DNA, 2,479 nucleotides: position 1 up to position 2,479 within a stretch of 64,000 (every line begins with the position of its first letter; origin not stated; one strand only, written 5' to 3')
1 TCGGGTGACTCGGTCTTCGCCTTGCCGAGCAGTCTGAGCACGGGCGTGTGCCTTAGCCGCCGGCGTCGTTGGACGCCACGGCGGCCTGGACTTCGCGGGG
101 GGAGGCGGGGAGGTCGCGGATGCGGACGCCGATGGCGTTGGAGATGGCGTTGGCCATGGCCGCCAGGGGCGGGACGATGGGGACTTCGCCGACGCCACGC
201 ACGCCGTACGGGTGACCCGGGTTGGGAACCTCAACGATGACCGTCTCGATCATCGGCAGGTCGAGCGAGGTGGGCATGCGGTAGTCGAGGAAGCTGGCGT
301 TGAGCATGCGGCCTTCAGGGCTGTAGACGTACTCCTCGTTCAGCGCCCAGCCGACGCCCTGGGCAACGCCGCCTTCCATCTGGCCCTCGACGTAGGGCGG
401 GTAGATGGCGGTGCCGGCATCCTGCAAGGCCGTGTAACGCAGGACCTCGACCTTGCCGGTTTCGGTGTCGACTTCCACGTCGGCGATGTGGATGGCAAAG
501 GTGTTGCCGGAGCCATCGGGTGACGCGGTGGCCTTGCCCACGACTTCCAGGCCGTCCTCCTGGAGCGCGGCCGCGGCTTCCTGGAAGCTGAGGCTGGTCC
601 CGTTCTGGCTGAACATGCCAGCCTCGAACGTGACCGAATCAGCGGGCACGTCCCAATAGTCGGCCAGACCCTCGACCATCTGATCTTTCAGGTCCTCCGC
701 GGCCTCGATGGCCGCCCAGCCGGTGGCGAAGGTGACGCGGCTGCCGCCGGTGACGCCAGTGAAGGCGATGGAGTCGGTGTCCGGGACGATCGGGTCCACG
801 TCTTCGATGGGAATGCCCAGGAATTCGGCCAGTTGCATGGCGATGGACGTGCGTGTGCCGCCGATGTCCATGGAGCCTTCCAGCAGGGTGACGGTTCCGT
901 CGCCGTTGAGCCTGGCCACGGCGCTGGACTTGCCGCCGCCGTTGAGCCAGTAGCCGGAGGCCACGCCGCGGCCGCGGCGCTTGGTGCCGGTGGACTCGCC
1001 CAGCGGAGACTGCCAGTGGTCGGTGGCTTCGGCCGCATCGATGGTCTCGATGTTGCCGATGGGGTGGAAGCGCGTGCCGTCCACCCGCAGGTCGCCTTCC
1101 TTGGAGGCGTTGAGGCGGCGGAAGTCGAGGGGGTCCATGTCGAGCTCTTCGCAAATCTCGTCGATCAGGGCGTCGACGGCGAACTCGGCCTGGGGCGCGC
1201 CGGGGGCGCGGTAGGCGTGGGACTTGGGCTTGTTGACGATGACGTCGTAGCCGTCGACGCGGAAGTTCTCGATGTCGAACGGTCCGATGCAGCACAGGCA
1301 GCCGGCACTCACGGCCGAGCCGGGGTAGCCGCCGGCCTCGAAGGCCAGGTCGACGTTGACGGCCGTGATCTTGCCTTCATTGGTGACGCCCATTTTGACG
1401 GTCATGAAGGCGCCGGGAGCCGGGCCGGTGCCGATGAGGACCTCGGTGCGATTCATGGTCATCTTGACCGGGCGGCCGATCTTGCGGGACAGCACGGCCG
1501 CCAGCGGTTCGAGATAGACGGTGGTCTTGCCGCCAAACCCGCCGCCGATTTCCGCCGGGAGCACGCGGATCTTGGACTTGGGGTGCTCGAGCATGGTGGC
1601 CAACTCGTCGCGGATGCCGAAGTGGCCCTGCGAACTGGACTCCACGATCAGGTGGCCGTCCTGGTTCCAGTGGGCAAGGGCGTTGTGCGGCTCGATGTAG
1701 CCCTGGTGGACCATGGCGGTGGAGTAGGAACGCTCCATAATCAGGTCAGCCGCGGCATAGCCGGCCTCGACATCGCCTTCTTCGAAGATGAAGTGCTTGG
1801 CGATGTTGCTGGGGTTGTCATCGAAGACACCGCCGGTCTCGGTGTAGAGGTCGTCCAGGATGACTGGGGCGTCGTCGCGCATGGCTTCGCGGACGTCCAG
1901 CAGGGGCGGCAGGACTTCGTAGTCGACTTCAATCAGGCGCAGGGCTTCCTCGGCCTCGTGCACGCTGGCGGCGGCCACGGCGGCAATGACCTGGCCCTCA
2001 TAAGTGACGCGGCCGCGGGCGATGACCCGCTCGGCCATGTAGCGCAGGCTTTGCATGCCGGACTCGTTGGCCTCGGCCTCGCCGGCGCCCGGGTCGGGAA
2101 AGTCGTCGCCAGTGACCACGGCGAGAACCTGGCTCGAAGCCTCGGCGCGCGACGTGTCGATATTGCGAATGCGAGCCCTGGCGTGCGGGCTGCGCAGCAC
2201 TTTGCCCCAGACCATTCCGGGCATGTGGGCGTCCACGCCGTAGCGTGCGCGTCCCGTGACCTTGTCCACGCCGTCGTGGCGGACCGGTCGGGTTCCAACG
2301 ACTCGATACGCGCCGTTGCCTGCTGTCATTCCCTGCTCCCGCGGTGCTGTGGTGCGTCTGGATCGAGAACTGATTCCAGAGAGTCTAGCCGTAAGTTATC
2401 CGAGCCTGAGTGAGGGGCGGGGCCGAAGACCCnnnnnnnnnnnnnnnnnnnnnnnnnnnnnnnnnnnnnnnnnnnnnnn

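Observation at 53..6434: XDH/CO-dehydrogenase-family operon with two tandem Mo-large-subunit paralogs sharing one FAD and one FeS subunit, and a CysO-like sulfur carrier between them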

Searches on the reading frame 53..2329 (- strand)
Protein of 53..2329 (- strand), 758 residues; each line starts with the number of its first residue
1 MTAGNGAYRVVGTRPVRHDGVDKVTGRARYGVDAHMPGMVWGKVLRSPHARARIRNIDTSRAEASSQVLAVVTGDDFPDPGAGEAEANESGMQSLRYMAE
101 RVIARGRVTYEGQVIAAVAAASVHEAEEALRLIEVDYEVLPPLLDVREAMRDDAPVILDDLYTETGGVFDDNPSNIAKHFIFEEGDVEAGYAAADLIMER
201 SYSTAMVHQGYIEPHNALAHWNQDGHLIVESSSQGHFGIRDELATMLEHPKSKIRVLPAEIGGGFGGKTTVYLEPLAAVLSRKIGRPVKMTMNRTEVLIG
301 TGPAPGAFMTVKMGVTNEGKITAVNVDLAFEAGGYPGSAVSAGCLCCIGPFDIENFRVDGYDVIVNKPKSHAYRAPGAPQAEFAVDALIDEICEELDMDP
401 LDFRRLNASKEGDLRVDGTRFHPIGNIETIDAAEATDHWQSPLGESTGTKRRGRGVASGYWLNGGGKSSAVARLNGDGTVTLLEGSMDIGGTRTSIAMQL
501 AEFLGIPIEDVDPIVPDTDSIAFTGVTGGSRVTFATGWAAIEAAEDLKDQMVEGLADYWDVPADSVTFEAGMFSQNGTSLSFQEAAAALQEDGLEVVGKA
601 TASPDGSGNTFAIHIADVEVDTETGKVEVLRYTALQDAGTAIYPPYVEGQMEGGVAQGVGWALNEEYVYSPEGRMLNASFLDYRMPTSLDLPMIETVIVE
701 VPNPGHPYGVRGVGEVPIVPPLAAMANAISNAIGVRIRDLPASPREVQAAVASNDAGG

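Call 8: search_protein_families(library=pfam, proteins=[window:53-2329:-], max_evalue=0.01)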
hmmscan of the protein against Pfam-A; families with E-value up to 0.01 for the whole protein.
window:53-2329:- (758 aa): 3 families
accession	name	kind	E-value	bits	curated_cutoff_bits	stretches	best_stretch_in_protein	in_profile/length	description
PF02738.23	MoCoBD_1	-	4.4e-69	232.7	27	1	169-408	2-244/244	Molybdopterin cofactor-binding domain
PF20256.3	MoCoBD_2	-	3.5e-65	220.7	27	1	447-692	19-283/283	Molybdopterin cofactor-binding domain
PF01315.27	Ald_Xan_dh_C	-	1.4e-26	93.4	31.3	1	25-141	1-110/110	Aldehyde oxidase and xanthine dehydrogenase, a/b hammerhead domain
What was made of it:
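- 53..2329 (-): L2: second molybdopterin-binding large subunit (758 aa), loop motif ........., about 62% identical to L1. Pfam (call 8).
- On Xanthine dehydrogenase / Mo-hydroxylase family (for M, S, L1, L2): All domains are full length with E-values of 1e-20 to 1e-69 (call 8).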

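Call 23: search_protein_families(library=ncbifam, proteins=[window:53-2329:-], max_evalue=0.001)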
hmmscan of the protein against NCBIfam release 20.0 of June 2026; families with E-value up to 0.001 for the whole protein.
window:53-2329:- (758 aa): 13 families
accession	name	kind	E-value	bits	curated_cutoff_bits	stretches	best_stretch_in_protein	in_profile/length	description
TIGR03194.1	4hydrxCoA_A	equivalog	3.6e-141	472.1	994.55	1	18-750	4-745/746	4-hydroxybenzoyl-CoA reductase subunit alpha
NF043082.1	XdhA_XDHase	equivalog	4.3e-138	461.6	780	1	11-751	1-752/758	xanthine dehydrogenase subunit XdhA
NF007426.0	PRK09970.1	equivalog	2.4e-132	442.5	916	1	8-749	3-753/761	xanthine dehydrogenase molybdenum-binding subunit XdhA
TIGR03196.1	pucD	equivalog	2.7e-110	370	783.65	1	14-747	5-754/763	xanthine dehydrogenase subunit D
NF041018.1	glyceraldDH_alpha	equivalog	6.6e-108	362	790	1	11-747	3-740/741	glyceraldehyde dehydrogenase subunit alpha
NF045668.1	pterin_aldehy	equivalog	3.2e-97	326.7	1100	1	9-751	173-904/905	molybdopterin-dependent aldehyde oxidoreductase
NF041671.1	peri_hyde_PaoC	equivalog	9.3e-91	305.3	1180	1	8-742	15-722/735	aldehyde oxidoreductase molybdenum-binding subunit PaoC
NF040766.1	CODH_aero_grp5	exception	1.3e-90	304.7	950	2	9-579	3-581/785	aerobic carbon-monoxide dehydrogenase large subunit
TIGR03311.1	Se_dep_XDH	equivalog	3.3e-89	300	830.45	2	11-552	162-679/848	selenium-dependent xanthine dehydrogenase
TIGR02416.1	CO_dehy_Mo_lg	equivalog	2.3e-88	297.3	991.15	2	24-408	6-394/770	aerobic carbon-monoxide dehydrogenase large subunit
TIGR03313.1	Se_sel_red_Mo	hypoth_equivalog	6e-81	272.4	1101.9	2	175-748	352-946/951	molybdopterin-dependent oxidoreductase Mo/Fe-S-binding subunit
TIGR02965.1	xanthine_xdhB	equivalog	1.2e-73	248.5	849.5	2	16-412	5-379/758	xanthine dehydrogenase molybdopterin binding subunit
TIGR02969.1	mam_aldehyde_ox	subfamily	2.6e-34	118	1912.3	1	14-716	578-1263/1330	aldehyde oxidase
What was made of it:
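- On Form I CoxL (true CO dehydrogenase): NCBIfam CO_dehy_Mo_lg scores 297 bits against a cut-off of 991 (call 23).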
